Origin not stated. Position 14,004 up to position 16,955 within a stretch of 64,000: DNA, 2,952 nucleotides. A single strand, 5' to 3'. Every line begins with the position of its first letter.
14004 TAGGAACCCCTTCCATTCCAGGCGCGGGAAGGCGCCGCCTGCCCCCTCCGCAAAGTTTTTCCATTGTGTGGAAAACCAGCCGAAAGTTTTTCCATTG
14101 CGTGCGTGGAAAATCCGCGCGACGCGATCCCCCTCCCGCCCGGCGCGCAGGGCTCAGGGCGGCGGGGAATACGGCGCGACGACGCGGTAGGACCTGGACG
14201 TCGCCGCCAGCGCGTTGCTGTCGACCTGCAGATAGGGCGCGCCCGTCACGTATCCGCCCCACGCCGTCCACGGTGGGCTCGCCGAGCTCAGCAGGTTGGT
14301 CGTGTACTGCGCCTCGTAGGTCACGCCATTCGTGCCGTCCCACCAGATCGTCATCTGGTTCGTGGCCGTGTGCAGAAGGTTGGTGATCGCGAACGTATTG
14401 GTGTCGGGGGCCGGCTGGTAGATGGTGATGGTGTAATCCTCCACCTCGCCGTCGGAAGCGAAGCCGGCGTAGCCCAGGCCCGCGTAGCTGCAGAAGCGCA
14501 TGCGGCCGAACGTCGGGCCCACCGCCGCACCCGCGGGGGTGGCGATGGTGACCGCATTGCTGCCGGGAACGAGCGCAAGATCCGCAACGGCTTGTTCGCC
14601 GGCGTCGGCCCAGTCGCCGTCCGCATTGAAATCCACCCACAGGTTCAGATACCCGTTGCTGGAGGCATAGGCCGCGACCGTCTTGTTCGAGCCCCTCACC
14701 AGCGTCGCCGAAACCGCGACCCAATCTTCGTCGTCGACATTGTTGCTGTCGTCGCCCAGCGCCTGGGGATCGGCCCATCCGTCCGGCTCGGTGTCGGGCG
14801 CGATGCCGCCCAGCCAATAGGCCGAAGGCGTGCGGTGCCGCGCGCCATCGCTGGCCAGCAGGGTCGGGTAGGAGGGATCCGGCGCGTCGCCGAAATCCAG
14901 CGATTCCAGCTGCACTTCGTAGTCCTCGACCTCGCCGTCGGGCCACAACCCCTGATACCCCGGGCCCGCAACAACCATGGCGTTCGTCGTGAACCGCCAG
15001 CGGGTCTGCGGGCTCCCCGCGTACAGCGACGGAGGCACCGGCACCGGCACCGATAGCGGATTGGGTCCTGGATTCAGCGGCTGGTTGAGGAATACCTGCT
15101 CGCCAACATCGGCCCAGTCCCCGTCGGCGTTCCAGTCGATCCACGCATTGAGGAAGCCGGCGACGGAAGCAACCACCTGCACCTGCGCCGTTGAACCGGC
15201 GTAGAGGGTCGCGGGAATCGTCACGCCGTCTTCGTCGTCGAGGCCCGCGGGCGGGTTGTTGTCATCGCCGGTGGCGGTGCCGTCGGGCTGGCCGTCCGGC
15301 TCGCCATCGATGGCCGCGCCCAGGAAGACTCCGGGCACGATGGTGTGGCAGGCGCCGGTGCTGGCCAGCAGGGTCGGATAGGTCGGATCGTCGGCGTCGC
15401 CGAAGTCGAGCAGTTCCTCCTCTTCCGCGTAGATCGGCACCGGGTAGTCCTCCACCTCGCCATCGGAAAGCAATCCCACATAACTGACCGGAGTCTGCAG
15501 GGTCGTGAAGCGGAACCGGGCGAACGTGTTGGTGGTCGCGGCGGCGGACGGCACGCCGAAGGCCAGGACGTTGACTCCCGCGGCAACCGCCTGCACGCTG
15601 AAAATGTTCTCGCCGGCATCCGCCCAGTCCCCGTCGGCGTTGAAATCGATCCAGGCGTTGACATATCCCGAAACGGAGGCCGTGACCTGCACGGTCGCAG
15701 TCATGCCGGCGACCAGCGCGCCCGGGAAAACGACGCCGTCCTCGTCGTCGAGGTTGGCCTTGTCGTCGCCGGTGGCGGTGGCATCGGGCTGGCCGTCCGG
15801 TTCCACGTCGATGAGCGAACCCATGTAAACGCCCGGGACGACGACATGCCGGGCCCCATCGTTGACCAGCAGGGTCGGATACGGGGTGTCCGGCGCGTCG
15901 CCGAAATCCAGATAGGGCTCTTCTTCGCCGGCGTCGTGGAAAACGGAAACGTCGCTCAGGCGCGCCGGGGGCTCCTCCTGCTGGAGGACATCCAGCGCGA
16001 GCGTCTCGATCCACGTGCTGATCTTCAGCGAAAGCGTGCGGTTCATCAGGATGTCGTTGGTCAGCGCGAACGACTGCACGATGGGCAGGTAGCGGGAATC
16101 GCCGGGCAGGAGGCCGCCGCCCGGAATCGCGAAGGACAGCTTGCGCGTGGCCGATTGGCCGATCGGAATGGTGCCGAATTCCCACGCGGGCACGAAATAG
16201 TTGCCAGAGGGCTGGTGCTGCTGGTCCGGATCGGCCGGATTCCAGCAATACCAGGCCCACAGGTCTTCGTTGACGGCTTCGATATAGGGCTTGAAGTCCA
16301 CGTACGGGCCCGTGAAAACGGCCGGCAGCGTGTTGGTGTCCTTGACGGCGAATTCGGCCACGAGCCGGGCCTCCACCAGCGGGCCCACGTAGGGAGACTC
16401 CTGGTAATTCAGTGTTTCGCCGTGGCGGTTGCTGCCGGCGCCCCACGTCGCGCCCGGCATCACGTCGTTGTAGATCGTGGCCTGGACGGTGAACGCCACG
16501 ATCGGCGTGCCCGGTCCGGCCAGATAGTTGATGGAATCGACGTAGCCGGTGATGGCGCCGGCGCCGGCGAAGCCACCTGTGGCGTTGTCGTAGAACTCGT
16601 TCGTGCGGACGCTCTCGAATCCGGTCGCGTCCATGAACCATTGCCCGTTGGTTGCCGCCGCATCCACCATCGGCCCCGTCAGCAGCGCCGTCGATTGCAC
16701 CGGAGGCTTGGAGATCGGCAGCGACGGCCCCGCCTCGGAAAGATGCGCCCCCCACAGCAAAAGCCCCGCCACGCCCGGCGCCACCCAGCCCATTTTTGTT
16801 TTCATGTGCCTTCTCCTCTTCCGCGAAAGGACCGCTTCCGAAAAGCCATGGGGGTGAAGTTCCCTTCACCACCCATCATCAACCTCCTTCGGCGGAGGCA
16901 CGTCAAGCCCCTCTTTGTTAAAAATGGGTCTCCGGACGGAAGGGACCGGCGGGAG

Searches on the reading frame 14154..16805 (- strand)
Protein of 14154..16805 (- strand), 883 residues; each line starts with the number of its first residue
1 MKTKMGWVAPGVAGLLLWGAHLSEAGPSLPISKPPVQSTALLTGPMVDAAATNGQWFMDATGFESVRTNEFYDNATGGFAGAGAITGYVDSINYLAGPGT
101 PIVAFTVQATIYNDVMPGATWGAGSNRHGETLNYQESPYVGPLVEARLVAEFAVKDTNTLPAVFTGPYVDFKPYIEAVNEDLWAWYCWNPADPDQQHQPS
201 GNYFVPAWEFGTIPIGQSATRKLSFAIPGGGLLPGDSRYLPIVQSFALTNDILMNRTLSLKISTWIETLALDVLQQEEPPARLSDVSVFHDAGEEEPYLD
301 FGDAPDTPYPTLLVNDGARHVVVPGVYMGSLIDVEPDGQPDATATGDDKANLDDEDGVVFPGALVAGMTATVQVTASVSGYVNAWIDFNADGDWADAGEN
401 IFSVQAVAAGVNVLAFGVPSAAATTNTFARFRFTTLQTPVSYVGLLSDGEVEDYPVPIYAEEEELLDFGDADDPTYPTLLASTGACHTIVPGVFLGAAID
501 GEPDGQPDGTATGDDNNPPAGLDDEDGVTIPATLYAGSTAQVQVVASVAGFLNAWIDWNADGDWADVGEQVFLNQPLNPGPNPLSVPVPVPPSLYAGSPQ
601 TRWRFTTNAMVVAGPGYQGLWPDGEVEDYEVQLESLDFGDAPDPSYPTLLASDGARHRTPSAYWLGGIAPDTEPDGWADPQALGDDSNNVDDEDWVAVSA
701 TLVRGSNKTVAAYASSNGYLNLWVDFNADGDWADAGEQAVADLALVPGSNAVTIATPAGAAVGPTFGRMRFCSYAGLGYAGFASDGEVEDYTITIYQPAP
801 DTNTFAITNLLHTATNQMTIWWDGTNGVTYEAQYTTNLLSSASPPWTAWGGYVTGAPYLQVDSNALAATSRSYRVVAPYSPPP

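Call 6: search_protein_families(library=pfam, proteins=[window:14154-16805:-], max_evalue=1)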
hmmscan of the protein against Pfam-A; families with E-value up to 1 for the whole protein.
window:14154-16805:- (883 aa): 1 family
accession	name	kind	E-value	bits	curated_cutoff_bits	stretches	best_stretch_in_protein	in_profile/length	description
PF20009.4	GEVED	-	1.4e-38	132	24.4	3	719-794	1-78/78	GEVED domain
